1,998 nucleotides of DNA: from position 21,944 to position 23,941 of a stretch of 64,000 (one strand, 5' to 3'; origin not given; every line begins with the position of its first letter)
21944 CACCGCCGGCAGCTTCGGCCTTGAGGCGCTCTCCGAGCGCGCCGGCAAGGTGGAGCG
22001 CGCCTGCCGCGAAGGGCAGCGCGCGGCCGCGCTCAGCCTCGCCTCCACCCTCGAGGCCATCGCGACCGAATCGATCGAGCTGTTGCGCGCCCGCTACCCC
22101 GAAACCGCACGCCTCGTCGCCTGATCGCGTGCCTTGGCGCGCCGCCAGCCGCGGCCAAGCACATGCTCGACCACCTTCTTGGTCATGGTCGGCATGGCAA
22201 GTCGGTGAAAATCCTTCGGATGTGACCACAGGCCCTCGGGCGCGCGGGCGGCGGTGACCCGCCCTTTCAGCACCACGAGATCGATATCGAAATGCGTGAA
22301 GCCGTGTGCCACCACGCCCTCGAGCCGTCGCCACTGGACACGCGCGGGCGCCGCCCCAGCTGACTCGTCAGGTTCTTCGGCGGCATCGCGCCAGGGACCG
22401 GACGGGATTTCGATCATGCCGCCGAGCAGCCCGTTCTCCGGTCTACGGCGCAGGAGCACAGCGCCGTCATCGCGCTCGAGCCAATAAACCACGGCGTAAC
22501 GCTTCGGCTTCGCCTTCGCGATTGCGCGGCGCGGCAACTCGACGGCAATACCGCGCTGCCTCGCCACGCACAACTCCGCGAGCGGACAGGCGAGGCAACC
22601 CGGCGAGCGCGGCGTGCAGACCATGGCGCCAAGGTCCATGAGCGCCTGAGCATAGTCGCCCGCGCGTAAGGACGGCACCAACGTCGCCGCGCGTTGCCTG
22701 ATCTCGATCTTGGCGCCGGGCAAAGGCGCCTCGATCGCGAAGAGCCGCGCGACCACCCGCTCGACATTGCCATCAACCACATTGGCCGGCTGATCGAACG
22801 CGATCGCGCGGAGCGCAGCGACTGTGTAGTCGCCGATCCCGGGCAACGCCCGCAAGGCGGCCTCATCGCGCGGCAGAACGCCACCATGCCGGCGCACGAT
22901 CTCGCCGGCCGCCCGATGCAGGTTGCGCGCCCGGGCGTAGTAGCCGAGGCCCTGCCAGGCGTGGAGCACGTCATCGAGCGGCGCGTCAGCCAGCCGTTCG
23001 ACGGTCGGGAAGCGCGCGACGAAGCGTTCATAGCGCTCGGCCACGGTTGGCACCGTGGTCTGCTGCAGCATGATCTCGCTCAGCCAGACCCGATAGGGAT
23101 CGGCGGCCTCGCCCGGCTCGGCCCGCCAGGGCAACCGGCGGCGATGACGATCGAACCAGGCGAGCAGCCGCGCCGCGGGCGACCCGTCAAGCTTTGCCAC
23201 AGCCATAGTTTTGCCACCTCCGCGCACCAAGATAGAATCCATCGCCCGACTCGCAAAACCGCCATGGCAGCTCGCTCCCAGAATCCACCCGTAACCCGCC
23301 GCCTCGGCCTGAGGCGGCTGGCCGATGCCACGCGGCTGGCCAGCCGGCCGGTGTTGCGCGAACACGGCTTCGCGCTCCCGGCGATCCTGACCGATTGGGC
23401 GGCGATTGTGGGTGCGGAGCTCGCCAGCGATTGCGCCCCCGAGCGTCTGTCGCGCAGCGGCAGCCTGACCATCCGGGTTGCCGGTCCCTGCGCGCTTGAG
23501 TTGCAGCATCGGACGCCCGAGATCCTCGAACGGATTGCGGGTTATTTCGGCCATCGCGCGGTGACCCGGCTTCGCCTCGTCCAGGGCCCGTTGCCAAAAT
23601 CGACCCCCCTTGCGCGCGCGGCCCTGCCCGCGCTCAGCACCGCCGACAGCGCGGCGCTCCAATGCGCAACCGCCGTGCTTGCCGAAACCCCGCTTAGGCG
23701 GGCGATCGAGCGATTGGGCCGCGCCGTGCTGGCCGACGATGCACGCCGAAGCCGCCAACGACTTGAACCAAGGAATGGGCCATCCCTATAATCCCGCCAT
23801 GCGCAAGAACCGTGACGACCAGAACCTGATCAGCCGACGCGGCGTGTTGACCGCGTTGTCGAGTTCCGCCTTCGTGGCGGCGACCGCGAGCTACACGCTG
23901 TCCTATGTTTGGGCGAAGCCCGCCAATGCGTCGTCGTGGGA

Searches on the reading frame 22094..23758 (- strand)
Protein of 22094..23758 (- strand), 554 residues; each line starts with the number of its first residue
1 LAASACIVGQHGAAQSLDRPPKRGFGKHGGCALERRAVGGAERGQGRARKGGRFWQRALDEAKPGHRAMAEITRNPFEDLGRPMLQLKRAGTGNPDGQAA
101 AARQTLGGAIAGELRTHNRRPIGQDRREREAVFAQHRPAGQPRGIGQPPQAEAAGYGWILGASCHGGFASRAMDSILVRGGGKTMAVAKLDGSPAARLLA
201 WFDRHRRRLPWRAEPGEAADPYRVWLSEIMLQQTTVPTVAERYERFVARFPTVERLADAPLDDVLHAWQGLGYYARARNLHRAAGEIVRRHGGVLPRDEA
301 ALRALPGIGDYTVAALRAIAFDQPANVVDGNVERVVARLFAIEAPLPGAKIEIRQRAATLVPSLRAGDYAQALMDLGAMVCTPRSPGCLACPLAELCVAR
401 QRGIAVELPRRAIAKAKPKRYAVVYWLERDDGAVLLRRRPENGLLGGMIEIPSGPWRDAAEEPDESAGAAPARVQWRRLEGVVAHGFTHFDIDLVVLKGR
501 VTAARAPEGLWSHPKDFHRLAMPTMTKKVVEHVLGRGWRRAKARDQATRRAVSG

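Call 86: search_protein_families(library=pfam, proteins=[window:22094-23758:-], max_evalue=0.001)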
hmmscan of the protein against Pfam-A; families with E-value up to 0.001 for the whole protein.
window:22094-23758:- (554 aa): 2 families
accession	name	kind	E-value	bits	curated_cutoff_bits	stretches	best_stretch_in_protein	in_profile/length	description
PF00730.31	HhH-GPD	-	4e-21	75.8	26.2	1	227-345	2-92/108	HhH-GPD superfamily base excision DNA repair protein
PF14815.12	NUDIX_4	-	9.3e-19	67.7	35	1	424-531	2-112/113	NUDIX domain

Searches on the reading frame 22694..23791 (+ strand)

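Call 86: search_protein_families(library=pfam, proteins=[window:22694-23791:+], max_evalue=0.001)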
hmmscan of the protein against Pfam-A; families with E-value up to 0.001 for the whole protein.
window:22694-23791:+ (365 aa): 1 family
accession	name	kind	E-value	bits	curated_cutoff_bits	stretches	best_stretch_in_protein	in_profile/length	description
PF05258.17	DciA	-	1.4e-15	57.7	24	1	214-295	8-89/89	Dna[CI] antecedent, DciA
